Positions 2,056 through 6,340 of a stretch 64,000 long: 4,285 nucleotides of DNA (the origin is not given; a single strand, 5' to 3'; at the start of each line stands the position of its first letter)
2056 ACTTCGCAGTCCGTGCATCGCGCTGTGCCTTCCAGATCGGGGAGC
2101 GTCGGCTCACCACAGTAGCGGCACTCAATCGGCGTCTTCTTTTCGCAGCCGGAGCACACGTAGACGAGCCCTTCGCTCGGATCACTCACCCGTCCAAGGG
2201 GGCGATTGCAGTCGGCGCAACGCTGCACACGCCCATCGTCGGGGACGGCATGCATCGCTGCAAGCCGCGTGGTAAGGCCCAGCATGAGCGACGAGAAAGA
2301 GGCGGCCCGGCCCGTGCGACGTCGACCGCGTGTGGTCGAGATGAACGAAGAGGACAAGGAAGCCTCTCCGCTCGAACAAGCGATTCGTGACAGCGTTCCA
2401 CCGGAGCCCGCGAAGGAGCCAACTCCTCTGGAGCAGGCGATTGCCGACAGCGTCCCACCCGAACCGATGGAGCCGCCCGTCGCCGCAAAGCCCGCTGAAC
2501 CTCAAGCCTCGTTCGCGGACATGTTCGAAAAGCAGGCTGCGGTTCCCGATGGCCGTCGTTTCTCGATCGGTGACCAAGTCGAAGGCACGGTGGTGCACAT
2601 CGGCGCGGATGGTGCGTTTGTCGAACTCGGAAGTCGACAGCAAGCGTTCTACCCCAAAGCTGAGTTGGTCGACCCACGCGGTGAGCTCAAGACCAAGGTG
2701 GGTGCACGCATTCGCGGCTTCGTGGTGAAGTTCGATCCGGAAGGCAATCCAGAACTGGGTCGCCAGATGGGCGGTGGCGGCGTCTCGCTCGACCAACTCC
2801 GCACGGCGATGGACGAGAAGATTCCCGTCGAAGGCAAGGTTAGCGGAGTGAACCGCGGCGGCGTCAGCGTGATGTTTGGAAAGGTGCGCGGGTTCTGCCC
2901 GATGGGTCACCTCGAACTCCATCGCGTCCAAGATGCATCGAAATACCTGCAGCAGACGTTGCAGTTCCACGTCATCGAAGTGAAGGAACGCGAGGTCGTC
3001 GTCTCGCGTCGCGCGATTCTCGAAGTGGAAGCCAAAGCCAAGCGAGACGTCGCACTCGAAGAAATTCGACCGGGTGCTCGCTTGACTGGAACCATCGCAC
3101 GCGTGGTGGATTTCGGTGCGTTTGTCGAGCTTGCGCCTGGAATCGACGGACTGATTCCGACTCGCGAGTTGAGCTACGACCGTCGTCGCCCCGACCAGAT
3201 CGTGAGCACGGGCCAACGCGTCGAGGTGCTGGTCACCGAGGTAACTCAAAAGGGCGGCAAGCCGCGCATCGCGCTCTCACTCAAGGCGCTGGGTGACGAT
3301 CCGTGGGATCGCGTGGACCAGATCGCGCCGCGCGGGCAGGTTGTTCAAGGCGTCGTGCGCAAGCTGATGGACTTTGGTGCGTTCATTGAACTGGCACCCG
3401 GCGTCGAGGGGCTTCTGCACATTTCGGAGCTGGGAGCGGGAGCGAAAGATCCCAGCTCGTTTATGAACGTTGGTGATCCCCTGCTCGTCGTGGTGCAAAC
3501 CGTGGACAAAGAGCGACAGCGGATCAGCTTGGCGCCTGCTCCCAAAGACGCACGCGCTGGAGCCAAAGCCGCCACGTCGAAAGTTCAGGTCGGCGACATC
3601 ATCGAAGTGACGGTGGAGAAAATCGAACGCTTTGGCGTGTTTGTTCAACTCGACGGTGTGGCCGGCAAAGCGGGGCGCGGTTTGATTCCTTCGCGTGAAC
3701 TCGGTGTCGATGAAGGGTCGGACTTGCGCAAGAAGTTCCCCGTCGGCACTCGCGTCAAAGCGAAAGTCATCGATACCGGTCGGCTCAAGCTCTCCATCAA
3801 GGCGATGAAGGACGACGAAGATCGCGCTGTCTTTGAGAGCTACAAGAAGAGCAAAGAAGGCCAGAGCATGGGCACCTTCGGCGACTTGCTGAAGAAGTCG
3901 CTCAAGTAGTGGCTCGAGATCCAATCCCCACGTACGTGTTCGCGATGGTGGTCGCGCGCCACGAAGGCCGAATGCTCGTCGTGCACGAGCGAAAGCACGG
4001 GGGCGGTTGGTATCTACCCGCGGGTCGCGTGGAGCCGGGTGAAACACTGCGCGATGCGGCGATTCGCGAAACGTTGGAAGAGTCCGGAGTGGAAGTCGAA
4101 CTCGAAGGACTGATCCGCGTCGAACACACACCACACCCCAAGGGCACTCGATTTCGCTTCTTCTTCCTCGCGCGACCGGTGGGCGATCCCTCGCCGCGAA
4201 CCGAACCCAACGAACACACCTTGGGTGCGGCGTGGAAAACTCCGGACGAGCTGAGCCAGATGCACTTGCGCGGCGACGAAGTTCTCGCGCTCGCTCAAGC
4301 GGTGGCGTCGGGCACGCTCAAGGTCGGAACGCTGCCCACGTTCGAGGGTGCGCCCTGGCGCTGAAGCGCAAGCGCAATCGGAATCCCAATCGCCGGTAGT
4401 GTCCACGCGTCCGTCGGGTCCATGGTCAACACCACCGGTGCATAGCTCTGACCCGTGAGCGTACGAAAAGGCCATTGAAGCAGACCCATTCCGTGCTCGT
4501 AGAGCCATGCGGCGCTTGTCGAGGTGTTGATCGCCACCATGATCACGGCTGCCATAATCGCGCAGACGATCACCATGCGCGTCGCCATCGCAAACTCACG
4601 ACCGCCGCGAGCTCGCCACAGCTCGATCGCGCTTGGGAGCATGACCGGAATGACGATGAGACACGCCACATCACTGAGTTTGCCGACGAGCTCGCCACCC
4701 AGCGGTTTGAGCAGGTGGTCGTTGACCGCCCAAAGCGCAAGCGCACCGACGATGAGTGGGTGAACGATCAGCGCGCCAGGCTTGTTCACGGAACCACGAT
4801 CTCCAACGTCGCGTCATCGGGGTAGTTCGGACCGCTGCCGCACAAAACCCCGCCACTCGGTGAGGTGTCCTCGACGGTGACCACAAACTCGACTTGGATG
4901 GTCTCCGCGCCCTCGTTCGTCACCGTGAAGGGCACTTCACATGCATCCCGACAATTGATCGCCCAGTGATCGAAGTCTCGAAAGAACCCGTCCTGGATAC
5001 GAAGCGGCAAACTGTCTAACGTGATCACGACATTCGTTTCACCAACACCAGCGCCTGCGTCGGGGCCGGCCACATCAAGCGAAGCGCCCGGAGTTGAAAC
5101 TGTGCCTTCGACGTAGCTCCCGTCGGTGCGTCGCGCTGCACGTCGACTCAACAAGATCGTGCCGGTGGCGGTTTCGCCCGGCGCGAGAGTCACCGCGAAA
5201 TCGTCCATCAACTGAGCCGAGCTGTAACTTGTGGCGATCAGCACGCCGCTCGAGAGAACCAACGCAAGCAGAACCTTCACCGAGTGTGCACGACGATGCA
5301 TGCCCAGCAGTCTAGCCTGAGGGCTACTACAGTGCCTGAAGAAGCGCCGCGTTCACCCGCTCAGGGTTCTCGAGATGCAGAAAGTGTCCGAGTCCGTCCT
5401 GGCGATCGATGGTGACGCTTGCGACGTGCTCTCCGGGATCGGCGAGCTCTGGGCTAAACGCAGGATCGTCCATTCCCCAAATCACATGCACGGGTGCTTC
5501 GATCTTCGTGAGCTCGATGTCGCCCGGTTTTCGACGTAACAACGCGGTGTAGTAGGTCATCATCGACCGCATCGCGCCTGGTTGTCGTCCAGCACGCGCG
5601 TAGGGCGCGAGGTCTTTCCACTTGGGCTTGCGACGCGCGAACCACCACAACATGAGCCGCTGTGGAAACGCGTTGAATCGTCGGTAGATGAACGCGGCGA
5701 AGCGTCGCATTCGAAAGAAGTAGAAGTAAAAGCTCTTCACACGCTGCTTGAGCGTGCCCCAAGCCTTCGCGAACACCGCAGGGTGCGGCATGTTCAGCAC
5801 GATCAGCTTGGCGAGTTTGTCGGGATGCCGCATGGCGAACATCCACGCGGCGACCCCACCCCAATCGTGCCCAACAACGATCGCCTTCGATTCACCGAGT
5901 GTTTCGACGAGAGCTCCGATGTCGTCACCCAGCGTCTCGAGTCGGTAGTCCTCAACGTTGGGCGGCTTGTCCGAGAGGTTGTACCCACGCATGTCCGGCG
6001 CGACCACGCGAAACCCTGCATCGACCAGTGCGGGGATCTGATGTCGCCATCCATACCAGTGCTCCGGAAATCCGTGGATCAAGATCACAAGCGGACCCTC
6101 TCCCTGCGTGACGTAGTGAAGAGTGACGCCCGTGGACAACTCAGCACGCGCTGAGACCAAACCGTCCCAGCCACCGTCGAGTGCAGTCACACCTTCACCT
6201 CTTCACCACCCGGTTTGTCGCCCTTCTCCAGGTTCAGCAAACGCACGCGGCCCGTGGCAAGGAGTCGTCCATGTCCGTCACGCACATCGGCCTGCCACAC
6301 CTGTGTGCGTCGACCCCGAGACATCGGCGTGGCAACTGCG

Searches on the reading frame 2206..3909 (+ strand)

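Call 63: search_protein_families(library=pfam, proteins=[window:2206-3909:+], max_evalue=0.0001)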
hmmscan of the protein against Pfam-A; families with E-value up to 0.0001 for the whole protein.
window:2206-3909:+ (567 aa): 4 families
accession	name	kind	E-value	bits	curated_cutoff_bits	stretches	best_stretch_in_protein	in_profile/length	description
PF00575.29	S1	-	2.6e-50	169.1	22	4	288-355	3-71/74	S1 RNA binding domain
PF23459.1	S1_RRP5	-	4.6e-14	53.2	27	0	287-347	1-62/72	RRP5 S1 domain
PF13509.12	S1_2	-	8.9e-09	35.8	21.8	0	121-173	1-48/61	S1 domain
PF21710.3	Spt6_S1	-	6.6e-05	23.6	27.5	0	296-349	23-78/91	Spt6, S1/OB domain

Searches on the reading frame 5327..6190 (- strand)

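Call 88: search_protein_families(library=pfam, proteins=[window:5327-6190:-], max_evalue=0.0001)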
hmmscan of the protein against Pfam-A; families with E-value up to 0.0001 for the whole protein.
window:5327-6190:- (287 aa): 3 families
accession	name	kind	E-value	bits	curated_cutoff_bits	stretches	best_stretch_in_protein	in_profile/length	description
PF00561.26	Abhydrolase_1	-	1.1e-34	120.6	25.8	1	33-275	1-244/245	alpha/beta hydrolase fold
PF12697.13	Abhydrolase_6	-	5.1e-23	83.3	26.3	1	35-282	1-217/217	Alpha/beta hydrolase family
PF12146.15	Hydrolase_4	-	6.4e-13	49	27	1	34-133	6-108/239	Serine aminopeptidase, S33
